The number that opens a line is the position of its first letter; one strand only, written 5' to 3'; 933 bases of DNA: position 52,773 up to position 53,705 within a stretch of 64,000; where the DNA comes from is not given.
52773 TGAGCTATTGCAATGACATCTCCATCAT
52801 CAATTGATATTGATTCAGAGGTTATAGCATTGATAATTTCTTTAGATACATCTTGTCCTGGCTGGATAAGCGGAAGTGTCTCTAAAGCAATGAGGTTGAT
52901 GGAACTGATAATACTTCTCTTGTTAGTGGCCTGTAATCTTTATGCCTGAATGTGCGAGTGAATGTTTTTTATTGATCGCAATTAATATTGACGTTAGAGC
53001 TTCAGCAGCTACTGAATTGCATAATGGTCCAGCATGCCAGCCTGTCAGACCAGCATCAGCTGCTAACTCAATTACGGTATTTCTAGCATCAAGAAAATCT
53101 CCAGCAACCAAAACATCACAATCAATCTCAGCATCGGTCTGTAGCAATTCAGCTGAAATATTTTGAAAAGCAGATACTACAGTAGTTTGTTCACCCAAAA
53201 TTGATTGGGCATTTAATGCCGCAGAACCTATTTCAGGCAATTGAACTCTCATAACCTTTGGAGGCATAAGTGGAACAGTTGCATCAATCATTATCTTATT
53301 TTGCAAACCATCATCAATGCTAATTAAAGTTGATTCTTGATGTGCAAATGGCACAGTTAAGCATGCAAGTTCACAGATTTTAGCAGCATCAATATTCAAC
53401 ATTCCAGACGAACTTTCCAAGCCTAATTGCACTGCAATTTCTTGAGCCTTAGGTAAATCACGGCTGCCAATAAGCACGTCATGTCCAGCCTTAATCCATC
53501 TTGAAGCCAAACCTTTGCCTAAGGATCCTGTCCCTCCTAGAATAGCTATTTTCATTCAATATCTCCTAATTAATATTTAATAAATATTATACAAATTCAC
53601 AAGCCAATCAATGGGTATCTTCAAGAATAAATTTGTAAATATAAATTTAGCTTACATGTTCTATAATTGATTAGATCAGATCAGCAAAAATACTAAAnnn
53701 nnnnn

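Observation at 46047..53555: Complete coenzyme F420 operon (fno-cofE-cofD-cofC-fbiC) extended by DUF1295 and M20 genes in a streamlined gammaproteobacterial-type genome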

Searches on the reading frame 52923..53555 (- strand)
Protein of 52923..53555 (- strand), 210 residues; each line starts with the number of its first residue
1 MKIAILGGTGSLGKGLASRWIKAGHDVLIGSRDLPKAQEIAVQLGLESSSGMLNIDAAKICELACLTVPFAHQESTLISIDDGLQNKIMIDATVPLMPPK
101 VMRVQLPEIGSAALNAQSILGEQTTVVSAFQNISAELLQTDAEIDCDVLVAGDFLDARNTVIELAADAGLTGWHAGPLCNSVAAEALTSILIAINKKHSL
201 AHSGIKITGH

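Call 5: search_protein_families(library=pfam, proteins=[window:52923-53555:-], max_evalue=0.01)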
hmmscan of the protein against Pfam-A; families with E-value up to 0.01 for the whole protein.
window:52923-53555:- (210 aa): 3 families
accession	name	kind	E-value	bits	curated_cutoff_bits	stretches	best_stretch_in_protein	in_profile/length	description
PF03807.23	F420_oxidored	-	1.1e-15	58.5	21.6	1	2-95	1-94/94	NADP oxidoreductase coenzyme F420-dependent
PF05368.20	NmrA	-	0.0013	18.8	27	1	2-40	4-42/298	NmrA-like family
PF03446.21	NAD_binding_2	-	0.0079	16.6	21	0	8-88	6-83/161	NAD binding domain of 6-phosphogluconate dehydrogenase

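Call 6: search_protein_families(library=ncbifam, proteins=[window:52923-53555:-], max_evalue=0.01)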
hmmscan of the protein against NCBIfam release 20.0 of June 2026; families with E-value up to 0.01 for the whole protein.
window:52923-53555:- (210 aa): 12 families
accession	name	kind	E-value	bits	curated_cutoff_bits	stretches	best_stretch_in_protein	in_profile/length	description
TIGR01915.1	npdG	equivalog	5.9e-54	183.3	149.8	1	1-207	1-220/220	NADPH-dependent F420 reductase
NF006409.0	PRK08655.1-3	equivalog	4.6e-11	42.8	310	1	1-109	1-108/290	prephenate dehydrogenase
NF006408.0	PRK08655.1-2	equivalog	8.9e-10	37.9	422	1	1-125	7-130/441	prephenate dehydrogenase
NF006407.0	PRK08655.1-1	equivalog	3.3e-09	36.1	834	1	1-125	1-124/439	prephenate dehydrogenase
NF006410.0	PRK08655.1-4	equivalog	5e-08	32.2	498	1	1-102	5-106/446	prephenate dehydrogenase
NF005449.0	PRK07041.1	equivalog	0.00018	21.4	257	1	2-92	9-102/240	SDR family oxidoreductase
NF006411.0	PRK08655.1-5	equivalog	0.0011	17.9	464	1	1-91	3-90/443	prephenate dehydrogenase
NF050030.1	thlkprotThyD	equivalog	0.0016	17.7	400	1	1-40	1-40/305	thylakoid membrane protein ThyD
NF004520.0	PRK05865.1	equivalog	0.002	16.1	1509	1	1-37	1-37/854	sugar epimerase family protein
TIGR01777.1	yfcH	hypoth_equivalog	0.0041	16.7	207.35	1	3-41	1-39/292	TIGR01777 family oxidoreductase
NF005878.0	PRK07825.1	subfamily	0.0055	16.1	287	1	3-49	12-58/278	short chain dehydrogenase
NF004202.0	PRK05653.2-2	equivalog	0.0073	15.9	333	0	4-61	11-71/259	3-oxoacyl-ACP reductase FabG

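Call 50: search_solved_structures(query=window:52923-53555:-, max_evalue=0.001)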
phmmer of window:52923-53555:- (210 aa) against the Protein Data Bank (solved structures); distinct sequences matched with E-value up to 0.001: 6.
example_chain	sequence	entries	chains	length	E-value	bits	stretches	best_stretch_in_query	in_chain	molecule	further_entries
5n2i_A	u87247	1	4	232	5.2e-34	121.3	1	2-208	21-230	Reduced coenzyme F420:NADP oxidoreductase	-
1jax_A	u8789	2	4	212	1.1e-28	103.9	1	1-207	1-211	conserved hypothetical protein | Coenzyme F420H2:NADP+ Oxidoreductase (FNO)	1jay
2vns_A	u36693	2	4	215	3.4e-08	37.1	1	2-189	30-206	METALLOREDUCTASE STEAP3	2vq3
2yjz_A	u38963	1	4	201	4.4e-08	36.7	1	5-179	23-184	METALLOREDUCTASE STEAP4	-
6hcy_C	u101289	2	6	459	6.7e-06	29.6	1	6-180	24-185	Metalloreductase STEAP4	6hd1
4f3y_A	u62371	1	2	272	0.00069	23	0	1-100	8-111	Dihydrodipicolinate reductase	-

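Call 57: list_cluster_members(proteins=[window:52923-53555:-, window:51222-52151:-, window:50646-51221:-, window:48227-50641:-, window:47352-48230:-, window:46047-47348:-, window:52148-52726:-])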
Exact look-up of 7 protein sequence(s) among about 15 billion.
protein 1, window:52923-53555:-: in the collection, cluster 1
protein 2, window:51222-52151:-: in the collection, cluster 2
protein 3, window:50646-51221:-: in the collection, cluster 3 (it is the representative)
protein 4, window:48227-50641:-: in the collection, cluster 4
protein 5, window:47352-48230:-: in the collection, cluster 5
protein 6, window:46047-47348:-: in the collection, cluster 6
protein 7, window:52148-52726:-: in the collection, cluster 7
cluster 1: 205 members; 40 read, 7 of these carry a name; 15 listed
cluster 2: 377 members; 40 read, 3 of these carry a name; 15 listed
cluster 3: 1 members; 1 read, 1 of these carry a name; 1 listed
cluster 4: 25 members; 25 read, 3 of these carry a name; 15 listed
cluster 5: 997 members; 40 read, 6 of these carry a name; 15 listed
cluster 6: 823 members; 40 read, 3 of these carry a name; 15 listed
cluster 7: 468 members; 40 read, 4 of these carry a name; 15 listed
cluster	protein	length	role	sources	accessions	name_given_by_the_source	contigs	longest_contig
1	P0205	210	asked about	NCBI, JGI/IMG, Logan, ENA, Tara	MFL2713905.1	MAG: NADPH-dependent F420 reductase [Gammaproteobacteria bacterium] | NADPH-dependent F420 reductase | strand:- start:547 stop:1179 length:633 start_codon:yes stop_codon:yes gene_type:complete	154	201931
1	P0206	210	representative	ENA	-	-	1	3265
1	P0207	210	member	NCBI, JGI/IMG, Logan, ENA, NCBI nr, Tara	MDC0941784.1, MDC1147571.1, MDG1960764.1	MAG: NADPH-dependent F420 reductase [SAR86 cluster bacterium] | NADPH-dependent F420 reductase | NADPH-dependent F420 reductase [Gammaproteobacteria bacterium]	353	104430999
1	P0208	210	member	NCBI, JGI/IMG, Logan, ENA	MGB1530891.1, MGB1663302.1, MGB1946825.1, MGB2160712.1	MAG: NADPH-dependent F420 reductase [Gammaproteobacteria bacterium] | NADPH-dependent F420 reductase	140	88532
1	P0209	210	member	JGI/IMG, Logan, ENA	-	NADPH-dependent F420 reductase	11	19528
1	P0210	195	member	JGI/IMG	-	NADPH-dependent F420 reductase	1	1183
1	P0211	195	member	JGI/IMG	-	NADPH-dependent F420 reductase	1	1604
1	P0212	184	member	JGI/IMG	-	NADPH-dependent F420 reductase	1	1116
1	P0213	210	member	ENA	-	-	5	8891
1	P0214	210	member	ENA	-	-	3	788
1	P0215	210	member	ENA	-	-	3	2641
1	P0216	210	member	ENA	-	-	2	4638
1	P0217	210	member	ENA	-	-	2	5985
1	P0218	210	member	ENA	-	-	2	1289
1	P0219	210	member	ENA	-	-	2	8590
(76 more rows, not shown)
